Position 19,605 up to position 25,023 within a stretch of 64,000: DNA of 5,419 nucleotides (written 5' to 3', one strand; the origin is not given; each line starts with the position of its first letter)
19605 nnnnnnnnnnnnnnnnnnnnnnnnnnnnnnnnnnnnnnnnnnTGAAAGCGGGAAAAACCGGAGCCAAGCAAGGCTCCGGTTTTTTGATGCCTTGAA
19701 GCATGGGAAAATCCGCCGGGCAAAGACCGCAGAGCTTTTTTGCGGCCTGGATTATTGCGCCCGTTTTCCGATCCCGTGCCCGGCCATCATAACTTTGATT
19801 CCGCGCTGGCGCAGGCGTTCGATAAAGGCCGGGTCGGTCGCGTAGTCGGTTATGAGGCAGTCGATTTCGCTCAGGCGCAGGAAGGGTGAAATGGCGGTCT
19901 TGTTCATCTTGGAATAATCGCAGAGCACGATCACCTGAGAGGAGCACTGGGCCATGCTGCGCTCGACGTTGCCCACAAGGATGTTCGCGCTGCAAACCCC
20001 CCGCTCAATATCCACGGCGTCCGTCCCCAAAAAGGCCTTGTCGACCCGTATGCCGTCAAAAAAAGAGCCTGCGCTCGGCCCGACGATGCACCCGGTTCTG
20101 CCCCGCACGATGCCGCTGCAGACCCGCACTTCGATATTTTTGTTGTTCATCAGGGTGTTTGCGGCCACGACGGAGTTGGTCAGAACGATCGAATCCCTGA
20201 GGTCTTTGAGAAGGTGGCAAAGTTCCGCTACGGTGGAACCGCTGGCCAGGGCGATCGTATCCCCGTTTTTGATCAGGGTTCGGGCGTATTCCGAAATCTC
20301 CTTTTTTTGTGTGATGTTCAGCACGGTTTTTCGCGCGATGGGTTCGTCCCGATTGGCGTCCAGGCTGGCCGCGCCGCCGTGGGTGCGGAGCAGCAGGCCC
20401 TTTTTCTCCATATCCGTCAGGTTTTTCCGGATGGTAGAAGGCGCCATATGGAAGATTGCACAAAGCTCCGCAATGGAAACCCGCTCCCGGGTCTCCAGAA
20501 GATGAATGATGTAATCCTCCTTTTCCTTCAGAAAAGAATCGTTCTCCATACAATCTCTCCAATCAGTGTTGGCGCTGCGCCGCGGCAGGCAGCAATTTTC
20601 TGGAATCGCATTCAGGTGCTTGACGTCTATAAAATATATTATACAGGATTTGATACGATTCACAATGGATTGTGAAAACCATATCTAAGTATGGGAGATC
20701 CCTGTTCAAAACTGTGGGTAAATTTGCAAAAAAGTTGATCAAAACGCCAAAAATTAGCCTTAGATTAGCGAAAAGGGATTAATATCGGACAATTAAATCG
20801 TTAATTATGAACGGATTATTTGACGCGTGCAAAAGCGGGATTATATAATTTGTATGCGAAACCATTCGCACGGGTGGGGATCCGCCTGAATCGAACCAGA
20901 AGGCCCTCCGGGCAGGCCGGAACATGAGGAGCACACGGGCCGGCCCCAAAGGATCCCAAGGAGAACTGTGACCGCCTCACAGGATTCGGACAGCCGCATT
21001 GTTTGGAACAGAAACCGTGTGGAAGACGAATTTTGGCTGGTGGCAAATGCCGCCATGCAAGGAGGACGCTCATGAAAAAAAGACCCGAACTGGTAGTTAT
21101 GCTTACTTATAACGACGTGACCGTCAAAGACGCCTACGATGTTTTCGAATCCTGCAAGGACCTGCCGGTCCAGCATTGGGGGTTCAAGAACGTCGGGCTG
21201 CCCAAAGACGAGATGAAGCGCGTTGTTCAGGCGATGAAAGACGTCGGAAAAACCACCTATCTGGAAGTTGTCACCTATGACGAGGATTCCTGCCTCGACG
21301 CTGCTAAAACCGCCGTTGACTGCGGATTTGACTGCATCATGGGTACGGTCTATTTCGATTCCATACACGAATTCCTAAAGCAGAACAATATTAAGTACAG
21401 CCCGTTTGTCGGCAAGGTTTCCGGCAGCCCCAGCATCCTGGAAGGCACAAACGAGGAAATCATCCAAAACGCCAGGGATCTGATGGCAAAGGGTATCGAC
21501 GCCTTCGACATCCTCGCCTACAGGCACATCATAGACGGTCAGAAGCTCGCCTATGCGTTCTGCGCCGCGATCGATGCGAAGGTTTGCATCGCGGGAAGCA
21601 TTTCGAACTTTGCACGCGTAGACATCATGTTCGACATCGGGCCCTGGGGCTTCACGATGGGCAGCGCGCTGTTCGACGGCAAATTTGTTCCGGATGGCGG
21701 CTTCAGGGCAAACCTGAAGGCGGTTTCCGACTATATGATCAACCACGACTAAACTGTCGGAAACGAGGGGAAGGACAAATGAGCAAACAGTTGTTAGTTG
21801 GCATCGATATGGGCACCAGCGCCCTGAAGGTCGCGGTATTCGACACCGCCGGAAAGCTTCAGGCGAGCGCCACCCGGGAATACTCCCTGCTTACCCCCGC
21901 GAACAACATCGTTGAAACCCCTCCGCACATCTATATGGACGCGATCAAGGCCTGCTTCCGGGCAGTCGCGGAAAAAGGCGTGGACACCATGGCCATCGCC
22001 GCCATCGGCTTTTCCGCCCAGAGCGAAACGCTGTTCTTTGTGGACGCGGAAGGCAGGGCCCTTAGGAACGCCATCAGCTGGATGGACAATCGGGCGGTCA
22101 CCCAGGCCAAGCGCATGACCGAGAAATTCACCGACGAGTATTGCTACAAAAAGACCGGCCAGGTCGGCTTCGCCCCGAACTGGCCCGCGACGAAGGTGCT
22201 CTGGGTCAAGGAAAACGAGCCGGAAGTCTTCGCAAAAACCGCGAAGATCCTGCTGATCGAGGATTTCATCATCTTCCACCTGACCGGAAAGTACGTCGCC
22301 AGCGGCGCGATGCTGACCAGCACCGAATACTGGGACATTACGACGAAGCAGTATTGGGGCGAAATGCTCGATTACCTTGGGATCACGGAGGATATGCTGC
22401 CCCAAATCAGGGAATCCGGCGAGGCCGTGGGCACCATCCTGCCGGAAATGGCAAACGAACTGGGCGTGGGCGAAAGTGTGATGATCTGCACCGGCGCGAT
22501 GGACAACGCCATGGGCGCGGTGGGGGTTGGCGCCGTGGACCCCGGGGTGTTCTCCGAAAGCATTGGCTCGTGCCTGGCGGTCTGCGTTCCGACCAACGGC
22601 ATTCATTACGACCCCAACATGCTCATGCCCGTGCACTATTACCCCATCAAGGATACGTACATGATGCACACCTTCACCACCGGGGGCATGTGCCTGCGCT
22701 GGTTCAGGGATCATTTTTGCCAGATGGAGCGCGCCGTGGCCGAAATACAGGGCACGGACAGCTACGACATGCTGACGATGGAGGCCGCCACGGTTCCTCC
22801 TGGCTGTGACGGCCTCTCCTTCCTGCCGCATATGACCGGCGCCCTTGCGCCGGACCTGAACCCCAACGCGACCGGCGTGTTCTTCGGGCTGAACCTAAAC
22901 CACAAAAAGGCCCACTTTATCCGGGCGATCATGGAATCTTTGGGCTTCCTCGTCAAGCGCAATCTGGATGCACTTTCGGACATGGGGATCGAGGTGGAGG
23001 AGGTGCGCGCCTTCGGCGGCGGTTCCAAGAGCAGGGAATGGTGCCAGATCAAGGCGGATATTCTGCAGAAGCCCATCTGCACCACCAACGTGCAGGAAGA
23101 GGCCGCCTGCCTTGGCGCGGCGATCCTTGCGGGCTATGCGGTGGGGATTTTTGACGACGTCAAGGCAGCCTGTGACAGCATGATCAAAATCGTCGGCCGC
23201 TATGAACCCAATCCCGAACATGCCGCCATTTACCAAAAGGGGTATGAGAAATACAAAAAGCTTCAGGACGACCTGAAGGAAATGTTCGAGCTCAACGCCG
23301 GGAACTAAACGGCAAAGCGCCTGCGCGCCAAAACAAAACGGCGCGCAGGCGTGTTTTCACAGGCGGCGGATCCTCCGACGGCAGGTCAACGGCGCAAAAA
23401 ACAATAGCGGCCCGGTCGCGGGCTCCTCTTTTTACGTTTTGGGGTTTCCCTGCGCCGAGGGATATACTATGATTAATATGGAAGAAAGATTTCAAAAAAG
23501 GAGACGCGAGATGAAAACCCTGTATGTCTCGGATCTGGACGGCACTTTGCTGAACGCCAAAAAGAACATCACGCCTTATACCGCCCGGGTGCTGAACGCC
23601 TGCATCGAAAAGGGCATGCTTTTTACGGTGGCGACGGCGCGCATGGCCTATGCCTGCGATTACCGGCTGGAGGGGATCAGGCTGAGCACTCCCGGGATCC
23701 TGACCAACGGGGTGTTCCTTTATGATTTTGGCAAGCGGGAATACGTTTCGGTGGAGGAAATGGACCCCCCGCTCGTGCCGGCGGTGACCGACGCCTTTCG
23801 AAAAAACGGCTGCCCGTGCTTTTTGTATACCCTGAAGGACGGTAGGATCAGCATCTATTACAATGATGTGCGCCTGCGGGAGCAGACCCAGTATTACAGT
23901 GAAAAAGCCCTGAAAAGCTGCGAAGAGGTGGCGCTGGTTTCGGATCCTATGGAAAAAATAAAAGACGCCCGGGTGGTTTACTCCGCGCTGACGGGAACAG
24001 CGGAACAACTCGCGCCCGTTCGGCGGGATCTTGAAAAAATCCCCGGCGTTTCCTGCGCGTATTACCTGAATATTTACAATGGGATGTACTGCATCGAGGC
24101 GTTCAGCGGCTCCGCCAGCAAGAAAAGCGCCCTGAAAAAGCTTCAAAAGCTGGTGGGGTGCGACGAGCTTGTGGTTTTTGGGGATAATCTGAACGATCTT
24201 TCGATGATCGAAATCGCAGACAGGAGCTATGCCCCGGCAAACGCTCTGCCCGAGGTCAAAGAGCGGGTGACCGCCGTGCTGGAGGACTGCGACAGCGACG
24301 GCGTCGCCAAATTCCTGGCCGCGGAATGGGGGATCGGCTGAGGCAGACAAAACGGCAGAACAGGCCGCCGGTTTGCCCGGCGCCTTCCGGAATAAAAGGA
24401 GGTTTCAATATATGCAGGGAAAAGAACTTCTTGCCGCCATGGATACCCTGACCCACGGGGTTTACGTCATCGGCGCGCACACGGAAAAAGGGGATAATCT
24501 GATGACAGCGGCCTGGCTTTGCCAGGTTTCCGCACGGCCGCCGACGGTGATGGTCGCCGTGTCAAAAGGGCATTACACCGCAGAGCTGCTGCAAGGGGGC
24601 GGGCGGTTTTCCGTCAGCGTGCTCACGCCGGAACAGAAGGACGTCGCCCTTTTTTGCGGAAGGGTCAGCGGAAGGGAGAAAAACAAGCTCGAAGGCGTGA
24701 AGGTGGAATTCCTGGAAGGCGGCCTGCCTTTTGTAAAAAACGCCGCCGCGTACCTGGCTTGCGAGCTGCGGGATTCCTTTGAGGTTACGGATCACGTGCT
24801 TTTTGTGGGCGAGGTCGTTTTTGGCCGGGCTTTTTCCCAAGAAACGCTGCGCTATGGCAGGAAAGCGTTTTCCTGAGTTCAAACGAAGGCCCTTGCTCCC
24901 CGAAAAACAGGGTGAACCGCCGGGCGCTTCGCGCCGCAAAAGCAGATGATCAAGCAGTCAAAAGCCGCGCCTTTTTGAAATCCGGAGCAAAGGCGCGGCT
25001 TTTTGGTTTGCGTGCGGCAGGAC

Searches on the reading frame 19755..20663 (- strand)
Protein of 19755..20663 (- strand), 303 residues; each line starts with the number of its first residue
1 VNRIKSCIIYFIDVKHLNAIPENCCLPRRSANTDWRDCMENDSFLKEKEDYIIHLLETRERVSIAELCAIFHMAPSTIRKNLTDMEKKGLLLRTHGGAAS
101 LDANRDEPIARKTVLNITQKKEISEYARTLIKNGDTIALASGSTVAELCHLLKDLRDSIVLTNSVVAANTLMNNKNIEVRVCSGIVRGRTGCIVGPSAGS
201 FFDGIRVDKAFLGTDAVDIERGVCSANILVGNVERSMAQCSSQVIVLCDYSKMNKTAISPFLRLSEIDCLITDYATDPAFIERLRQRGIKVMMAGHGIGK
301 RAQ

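Call 13: search_protein_families(library=pfam, proteins=[window:19755-20663:-], max_evalue=0.001)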
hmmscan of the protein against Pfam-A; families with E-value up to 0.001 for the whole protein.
window:19755-20663:- (303 aa): 5 families
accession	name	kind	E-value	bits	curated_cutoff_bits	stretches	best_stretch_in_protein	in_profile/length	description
PF00455.28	DeoRC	-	5.1e-43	147.2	31.8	1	116-273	2-159/160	DeoR C terminal sensor domain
PF08220.18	HTH_DeoR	-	6.3e-13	48.7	21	1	51-102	4-55/57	DeoR-like helix-turn-helix domain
PF09012.17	FeoC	-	0.00017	22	21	1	56-94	9-47/69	FeoC like transcriptional regulator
PF12802.13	MarR_2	-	0.00037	21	27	0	52-91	10-50/61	MarR family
PF01022.26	HTH_5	-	0.00044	20.5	22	0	52-90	7-44/47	Bacterial regulatory protein, arsR family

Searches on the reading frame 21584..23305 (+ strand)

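Call 8: search_protein_families(library=pfam, proteins=[window:21584-23305:+], max_evalue=0.01)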
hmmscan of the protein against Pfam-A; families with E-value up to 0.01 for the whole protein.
window:21584-23305:+ (574 aa): 2 families
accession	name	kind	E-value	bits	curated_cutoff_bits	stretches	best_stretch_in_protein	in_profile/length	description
PF00370.27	FGGY_N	-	8.1e-62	209.4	28.8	1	71-314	2-245/245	FGGY family of carbohydrate kinases, N-terminal domain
PF02782.22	FGGY_C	-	1.6e-32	113.3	27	1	357-519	37-197/198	FGGY family of carbohydrate kinases, C-terminal domain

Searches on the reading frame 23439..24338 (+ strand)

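Call 8: search_protein_families(library=pfam, proteins=[window:23439-24338:+], max_evalue=0.01)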
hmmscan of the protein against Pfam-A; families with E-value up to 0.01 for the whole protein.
window:23439-24338:+ (300 aa): 3 families
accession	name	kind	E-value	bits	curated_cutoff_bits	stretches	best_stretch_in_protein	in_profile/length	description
PF08282.18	Hydrolase_3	-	2.8e-41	142.4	20.9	1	30-293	2-255/255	haloacid dehalogenase-like hydrolase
PF05116.19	S6PP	-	2e-06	28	20.3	0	27-89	3-65/247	Sucrose-6F-phosphate phosphohydrolase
PF00702.32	Hydrolase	-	0.00011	23.1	26.4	0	225-260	154-190/191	haloacid dehalogenase-like hydrolase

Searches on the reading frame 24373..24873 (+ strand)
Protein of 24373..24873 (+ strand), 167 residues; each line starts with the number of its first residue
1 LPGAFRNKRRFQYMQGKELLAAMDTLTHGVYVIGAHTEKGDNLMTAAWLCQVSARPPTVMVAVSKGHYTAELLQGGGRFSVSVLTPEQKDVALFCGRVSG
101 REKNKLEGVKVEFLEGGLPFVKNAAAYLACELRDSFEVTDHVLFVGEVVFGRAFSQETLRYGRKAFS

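Call 13: search_protein_families(library=pfam, proteins=[window:24373-24873:+], max_evalue=0.001)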
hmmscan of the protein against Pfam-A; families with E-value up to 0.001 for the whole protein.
window:24373-24873:+ (167 aa): 1 family
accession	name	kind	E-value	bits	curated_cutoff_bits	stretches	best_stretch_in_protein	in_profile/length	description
PF01613.24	Flavin_Reduct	-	1.8e-36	126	27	1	23-164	1-147/153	Flavin reductase like domain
